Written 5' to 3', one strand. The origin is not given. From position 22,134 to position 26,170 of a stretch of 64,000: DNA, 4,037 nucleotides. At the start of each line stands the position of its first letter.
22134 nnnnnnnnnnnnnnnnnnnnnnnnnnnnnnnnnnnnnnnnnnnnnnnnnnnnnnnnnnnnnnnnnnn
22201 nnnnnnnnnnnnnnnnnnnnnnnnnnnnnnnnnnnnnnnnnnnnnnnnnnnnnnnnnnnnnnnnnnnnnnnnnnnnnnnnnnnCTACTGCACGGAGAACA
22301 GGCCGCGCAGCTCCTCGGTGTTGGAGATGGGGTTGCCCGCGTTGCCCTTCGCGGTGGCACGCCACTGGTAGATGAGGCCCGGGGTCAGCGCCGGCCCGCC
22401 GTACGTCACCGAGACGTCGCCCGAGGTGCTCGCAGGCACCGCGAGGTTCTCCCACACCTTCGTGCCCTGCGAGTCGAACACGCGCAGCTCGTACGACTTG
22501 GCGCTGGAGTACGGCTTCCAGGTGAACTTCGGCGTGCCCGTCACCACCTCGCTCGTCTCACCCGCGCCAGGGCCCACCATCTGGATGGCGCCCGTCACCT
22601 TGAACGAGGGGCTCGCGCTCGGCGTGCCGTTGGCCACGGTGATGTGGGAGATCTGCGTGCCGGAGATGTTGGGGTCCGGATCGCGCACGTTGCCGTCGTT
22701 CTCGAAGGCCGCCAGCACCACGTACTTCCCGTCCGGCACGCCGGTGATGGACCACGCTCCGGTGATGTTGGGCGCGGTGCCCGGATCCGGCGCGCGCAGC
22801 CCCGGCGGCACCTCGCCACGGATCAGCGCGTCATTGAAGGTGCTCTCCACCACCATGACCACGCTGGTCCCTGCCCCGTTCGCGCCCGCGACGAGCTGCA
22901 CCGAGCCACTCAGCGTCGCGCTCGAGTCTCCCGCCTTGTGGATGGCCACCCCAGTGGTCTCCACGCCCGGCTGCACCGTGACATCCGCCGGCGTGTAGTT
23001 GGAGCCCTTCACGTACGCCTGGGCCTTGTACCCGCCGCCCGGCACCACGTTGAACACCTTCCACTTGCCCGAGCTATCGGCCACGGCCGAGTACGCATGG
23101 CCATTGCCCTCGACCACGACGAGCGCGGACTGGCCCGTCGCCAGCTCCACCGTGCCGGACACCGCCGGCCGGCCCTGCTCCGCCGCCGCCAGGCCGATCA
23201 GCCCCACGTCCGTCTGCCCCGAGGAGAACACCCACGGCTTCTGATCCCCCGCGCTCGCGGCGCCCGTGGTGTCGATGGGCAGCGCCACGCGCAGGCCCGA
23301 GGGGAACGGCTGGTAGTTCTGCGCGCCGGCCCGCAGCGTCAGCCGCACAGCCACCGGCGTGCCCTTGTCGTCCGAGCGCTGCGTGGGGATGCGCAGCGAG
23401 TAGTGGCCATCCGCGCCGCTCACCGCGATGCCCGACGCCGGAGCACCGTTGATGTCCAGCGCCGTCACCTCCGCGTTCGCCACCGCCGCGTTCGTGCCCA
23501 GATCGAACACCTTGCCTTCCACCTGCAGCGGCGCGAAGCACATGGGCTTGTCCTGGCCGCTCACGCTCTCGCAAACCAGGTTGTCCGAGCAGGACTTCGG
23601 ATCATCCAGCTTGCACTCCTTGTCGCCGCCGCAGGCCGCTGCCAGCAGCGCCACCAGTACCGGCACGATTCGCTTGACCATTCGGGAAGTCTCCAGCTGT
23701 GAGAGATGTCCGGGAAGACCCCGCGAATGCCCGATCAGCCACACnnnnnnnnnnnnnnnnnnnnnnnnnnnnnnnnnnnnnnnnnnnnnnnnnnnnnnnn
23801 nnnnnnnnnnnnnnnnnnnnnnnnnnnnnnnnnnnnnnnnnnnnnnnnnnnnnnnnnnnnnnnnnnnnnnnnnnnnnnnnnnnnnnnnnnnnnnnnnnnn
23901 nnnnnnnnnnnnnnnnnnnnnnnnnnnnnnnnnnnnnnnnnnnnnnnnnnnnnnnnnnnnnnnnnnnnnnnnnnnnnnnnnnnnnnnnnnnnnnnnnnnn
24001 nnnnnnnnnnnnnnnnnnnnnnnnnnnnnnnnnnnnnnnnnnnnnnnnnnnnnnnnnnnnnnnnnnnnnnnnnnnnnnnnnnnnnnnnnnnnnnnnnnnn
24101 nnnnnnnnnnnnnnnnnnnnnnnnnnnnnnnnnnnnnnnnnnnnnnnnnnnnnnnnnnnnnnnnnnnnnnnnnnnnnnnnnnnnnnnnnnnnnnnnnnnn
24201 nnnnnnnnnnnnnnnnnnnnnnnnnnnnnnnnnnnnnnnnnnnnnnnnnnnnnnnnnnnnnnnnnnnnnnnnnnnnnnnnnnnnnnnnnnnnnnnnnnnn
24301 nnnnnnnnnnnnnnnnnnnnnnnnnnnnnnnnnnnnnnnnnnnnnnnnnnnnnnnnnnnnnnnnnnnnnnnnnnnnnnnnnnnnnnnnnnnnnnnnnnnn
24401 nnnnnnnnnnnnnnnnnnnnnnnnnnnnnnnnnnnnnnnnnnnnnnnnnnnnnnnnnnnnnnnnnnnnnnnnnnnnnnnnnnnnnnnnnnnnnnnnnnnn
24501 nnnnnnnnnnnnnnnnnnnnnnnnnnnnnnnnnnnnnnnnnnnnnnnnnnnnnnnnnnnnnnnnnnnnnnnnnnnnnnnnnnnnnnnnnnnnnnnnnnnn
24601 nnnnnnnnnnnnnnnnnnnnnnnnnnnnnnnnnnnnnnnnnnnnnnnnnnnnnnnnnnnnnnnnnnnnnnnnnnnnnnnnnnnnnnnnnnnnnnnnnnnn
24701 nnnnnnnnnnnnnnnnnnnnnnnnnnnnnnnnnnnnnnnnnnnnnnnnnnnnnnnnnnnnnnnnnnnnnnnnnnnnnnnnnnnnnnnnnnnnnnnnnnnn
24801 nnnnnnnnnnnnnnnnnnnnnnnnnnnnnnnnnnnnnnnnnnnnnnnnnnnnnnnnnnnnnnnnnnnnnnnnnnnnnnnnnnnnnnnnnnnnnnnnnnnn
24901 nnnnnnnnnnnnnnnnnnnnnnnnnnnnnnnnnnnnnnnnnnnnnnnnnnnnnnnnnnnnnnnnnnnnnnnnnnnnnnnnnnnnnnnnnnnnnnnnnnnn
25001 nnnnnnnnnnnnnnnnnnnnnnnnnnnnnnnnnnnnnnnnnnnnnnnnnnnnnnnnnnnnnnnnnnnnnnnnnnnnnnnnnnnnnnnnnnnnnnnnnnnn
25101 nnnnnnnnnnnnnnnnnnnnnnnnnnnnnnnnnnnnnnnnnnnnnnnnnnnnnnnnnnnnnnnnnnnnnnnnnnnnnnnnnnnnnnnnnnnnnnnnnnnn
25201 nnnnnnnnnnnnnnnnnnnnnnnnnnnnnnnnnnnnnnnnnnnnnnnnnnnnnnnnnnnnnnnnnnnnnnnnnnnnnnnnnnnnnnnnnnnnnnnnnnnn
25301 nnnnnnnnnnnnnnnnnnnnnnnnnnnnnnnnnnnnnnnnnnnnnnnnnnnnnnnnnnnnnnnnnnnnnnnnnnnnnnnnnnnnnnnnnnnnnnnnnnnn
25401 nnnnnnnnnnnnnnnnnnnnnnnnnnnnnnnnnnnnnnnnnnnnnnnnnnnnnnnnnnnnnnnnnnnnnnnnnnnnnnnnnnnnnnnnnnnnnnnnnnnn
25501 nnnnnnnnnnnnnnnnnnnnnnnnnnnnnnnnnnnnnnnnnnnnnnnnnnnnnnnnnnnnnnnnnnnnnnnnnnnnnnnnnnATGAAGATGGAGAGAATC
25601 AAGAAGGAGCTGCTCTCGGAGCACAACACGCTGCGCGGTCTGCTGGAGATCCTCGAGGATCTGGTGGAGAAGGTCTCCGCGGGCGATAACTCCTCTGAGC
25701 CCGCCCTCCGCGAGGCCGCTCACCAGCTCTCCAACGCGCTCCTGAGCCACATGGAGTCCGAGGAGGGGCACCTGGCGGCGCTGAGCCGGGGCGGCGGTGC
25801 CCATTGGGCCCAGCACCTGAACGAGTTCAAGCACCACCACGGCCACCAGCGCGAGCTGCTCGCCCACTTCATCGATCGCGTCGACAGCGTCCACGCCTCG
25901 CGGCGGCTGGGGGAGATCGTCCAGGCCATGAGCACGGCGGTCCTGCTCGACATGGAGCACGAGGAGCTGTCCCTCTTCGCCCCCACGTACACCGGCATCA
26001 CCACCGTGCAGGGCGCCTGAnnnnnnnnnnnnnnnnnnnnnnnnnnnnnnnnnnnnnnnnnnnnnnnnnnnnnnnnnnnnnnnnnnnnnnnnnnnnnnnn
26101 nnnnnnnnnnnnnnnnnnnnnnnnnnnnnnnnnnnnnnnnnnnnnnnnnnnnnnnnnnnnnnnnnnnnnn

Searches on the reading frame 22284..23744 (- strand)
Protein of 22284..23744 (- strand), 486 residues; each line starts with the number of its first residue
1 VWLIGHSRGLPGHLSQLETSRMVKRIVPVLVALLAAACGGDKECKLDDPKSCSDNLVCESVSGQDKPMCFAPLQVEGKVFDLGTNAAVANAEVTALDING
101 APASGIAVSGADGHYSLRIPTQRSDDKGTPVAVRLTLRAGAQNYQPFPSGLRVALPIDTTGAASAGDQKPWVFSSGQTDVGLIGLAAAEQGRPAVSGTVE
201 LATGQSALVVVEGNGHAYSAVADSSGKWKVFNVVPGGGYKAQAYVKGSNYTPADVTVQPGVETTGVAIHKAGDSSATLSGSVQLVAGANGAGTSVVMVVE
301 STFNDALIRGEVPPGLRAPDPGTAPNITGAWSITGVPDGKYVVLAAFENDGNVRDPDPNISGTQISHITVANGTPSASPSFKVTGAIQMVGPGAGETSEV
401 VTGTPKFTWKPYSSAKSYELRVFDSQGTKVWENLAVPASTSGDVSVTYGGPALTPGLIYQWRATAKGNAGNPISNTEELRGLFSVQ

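Call 34: search_protein_families(library=pfam, proteins=[window:22284-23744:-], max_evalue=0.001)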
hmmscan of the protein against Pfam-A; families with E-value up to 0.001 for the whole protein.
window:22284-23744:- (486 aa): 4 families
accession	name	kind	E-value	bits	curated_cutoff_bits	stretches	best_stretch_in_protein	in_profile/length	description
PF13620.12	CarboxypepD_reg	-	1.8e-08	35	32.3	1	74-121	1-47/82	Carboxypeptidase regulatory-like domain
PF25788.1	Ig_Rha78A_N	-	2.7e-06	28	27.4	1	402-474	17-92/105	Rha78A-like, N-terminal immunoglobulin domain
PF14686.12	fn3_3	-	3.8e-05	23.8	24.4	1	194-264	4-74/75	Polysaccharide lyase family 4, domain II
PF19077.6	Big_13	-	6.5e-05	23.8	27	0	191-244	27-82/102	Bacterial Ig-like domain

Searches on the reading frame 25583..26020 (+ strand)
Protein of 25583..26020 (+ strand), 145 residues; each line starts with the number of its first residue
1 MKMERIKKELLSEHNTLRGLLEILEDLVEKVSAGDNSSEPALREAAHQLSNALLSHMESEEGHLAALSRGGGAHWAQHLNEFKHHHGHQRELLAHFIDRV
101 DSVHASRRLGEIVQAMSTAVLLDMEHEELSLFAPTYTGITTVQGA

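Call 34: search_protein_families(library=pfam, proteins=[window:25583-26020:+], max_evalue=0.001)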
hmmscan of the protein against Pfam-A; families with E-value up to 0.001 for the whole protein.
window:25583-26020:+ (145 aa): 1 family
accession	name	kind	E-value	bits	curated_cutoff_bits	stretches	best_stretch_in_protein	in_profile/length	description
PF01814.28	Hemerythrin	-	9.2e-06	26.6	25.3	1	9-132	5-124/127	Hemerythrin HHE cation binding domain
